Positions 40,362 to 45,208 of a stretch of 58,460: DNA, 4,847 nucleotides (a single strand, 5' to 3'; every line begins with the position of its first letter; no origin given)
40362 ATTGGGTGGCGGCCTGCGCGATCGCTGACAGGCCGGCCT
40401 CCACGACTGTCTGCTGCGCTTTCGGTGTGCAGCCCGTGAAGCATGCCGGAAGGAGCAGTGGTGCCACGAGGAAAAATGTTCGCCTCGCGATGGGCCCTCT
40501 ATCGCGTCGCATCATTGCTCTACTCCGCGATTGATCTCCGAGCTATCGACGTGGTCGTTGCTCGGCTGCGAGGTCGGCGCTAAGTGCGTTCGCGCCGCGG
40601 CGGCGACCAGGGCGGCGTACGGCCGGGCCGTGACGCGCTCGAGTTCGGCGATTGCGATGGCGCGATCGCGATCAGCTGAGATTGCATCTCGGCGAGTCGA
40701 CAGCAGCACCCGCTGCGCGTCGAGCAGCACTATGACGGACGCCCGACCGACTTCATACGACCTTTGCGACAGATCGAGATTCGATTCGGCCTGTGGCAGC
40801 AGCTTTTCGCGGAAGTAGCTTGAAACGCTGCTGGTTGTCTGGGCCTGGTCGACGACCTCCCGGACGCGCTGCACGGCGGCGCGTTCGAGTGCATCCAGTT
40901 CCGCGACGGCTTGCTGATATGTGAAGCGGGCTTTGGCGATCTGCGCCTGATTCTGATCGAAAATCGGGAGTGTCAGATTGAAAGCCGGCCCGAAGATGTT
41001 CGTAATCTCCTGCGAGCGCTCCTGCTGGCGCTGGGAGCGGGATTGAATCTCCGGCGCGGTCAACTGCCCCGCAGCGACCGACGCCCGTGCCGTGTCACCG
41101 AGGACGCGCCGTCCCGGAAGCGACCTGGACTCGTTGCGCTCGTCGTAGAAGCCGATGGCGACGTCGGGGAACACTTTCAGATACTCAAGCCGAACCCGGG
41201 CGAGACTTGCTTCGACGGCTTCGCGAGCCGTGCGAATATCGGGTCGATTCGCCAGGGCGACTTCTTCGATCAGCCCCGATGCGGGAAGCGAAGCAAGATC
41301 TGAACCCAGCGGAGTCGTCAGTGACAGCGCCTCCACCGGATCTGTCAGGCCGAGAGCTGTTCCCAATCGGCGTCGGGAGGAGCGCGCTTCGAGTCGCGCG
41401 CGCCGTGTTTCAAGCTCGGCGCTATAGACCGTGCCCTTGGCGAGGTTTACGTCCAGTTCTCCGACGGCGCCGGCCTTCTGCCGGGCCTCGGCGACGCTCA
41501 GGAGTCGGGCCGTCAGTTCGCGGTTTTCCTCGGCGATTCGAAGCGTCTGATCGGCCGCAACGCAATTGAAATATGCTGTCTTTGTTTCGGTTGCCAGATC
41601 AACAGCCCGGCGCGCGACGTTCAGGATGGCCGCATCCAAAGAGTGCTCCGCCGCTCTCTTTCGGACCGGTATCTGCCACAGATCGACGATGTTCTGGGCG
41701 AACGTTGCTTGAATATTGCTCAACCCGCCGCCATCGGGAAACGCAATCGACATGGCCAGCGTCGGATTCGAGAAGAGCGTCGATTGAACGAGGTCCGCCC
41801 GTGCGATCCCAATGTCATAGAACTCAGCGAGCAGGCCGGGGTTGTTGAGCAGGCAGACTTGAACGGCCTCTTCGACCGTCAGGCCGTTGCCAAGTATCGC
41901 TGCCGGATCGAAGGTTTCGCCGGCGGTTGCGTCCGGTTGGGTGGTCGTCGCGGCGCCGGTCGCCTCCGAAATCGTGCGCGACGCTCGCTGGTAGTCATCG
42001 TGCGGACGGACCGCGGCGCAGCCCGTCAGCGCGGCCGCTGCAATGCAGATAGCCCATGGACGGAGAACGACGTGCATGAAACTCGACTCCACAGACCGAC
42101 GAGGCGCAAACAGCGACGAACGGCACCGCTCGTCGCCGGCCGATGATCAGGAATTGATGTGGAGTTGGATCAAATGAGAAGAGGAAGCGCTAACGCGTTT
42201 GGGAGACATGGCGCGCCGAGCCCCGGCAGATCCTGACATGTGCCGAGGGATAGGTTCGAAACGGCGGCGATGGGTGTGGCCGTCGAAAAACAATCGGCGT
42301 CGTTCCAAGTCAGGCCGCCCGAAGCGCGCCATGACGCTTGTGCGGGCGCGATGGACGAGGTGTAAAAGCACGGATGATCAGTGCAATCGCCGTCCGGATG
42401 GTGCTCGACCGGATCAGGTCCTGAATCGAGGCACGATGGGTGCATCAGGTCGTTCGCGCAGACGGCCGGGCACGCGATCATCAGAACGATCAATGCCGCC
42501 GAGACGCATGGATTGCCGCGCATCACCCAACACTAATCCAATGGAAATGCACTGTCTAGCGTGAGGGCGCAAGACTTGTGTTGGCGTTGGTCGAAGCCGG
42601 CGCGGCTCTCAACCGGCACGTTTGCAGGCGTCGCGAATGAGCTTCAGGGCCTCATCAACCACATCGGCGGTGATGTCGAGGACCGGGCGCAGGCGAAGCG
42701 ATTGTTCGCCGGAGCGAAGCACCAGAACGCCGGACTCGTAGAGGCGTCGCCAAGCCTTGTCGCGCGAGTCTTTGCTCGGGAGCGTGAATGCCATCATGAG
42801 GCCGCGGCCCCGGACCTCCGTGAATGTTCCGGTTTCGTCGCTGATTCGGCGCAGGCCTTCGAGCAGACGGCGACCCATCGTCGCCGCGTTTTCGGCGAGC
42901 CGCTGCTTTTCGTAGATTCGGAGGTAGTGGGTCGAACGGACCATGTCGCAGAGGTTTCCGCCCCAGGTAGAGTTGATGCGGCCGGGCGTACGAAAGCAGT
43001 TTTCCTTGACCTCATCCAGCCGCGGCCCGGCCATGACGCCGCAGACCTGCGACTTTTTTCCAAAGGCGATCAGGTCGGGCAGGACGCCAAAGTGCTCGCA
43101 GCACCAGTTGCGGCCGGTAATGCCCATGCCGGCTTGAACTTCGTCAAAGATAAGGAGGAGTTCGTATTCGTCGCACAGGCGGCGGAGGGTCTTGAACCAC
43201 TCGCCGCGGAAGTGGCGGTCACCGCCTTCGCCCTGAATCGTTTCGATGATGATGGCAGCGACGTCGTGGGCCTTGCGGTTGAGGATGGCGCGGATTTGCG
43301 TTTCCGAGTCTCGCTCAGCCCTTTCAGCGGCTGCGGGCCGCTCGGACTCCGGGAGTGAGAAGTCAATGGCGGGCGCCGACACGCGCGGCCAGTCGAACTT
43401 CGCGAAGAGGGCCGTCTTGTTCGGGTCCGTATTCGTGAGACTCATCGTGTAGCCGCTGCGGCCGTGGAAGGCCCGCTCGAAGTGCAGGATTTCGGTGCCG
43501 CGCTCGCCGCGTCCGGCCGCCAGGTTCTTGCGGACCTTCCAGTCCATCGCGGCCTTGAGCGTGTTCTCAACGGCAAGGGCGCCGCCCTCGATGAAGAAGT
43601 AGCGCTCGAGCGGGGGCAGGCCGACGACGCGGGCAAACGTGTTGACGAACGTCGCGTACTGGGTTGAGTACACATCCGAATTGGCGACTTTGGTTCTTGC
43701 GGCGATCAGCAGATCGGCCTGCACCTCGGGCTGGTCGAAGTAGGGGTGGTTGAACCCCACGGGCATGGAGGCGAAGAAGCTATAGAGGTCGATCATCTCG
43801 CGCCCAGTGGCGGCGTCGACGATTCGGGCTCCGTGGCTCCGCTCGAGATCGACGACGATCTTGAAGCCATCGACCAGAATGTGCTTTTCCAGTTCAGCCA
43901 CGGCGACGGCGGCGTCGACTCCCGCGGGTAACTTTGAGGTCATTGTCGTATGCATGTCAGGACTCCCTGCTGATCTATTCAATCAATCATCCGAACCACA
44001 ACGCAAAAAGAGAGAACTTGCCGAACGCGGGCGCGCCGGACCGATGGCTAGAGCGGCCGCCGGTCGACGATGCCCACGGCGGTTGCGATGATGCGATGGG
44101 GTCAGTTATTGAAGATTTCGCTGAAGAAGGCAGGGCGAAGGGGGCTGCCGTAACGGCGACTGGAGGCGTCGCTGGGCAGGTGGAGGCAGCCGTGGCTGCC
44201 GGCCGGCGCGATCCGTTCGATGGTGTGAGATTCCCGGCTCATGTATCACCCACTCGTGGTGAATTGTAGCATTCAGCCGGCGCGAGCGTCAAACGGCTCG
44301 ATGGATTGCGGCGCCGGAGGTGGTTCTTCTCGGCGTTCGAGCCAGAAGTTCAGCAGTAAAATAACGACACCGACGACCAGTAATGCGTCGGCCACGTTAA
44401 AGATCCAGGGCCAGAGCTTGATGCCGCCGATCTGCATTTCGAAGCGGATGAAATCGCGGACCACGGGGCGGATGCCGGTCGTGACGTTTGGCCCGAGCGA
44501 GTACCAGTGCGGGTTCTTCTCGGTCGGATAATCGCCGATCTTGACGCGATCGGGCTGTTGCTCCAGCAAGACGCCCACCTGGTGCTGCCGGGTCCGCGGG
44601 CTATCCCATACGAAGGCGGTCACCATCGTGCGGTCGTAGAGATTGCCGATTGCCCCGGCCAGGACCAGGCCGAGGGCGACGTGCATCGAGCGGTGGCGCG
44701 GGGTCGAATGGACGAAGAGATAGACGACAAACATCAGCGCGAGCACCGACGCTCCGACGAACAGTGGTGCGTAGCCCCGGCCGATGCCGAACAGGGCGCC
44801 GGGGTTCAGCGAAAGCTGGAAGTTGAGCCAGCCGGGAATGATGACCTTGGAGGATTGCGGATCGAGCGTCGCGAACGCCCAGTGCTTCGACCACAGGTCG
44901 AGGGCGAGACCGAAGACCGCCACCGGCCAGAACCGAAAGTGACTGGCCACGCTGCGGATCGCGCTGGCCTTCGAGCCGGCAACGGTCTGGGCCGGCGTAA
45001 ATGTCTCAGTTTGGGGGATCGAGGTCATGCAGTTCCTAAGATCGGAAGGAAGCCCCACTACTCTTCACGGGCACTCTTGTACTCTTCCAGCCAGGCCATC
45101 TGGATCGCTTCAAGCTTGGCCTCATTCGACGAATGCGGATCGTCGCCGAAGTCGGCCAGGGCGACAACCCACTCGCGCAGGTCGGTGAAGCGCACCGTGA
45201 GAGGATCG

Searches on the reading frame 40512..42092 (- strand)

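Call 19: search_protein_families(library=pfam, proteins=[window:40512-42092:-], max_evalue=0.001)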
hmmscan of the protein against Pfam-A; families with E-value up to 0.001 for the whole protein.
window:40512-42092:- (526 aa): 1 family
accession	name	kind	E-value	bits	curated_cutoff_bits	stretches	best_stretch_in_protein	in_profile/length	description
PF02321.23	OEP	-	1.7e-43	149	22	2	74-248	2-187/187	Outer membrane efflux protein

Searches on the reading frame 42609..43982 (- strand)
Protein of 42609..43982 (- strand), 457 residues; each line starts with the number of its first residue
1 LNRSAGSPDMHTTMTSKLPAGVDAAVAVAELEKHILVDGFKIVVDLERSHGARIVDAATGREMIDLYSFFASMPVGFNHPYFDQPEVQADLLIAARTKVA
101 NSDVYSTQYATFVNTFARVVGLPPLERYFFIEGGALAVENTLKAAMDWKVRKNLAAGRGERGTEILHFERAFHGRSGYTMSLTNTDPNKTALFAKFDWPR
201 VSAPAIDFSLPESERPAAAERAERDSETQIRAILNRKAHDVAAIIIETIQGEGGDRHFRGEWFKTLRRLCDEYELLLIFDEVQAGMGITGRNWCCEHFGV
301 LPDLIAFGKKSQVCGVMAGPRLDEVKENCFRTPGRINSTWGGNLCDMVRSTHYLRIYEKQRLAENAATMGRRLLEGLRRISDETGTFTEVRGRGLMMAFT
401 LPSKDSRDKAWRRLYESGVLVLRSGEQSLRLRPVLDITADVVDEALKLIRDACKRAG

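Call 19: search_protein_families(library=pfam, proteins=[window:42609-43982:-], max_evalue=0.001)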
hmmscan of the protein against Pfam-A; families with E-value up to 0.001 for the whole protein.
window:42609-43982:- (457 aa): 1 family
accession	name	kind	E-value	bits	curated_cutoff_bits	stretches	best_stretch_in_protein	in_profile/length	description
PF00202.27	Aminotran_3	-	6.4e-80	269.2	30.5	1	42-452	9-402/403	Aminotransferase class-III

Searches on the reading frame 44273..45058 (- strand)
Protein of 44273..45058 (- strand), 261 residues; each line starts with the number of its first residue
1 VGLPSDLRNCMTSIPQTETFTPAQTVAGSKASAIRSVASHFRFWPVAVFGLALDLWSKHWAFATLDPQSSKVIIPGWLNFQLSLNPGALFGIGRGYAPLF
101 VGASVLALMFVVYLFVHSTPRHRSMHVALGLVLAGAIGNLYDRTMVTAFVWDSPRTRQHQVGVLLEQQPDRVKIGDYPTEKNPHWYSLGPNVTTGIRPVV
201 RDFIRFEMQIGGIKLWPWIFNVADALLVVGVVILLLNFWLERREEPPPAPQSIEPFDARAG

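Call 19: search_protein_families(library=pfam, proteins=[window:44273-45058:-], max_evalue=0.001)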
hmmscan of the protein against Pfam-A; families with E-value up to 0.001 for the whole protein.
window:44273-45058:- (261 aa): 1 family
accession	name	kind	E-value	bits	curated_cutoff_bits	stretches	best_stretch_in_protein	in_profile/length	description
PF01252.23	Peptidase_A8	-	2.4e-29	102.8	25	1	47-239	2-141/142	Signal peptidase (SPase) II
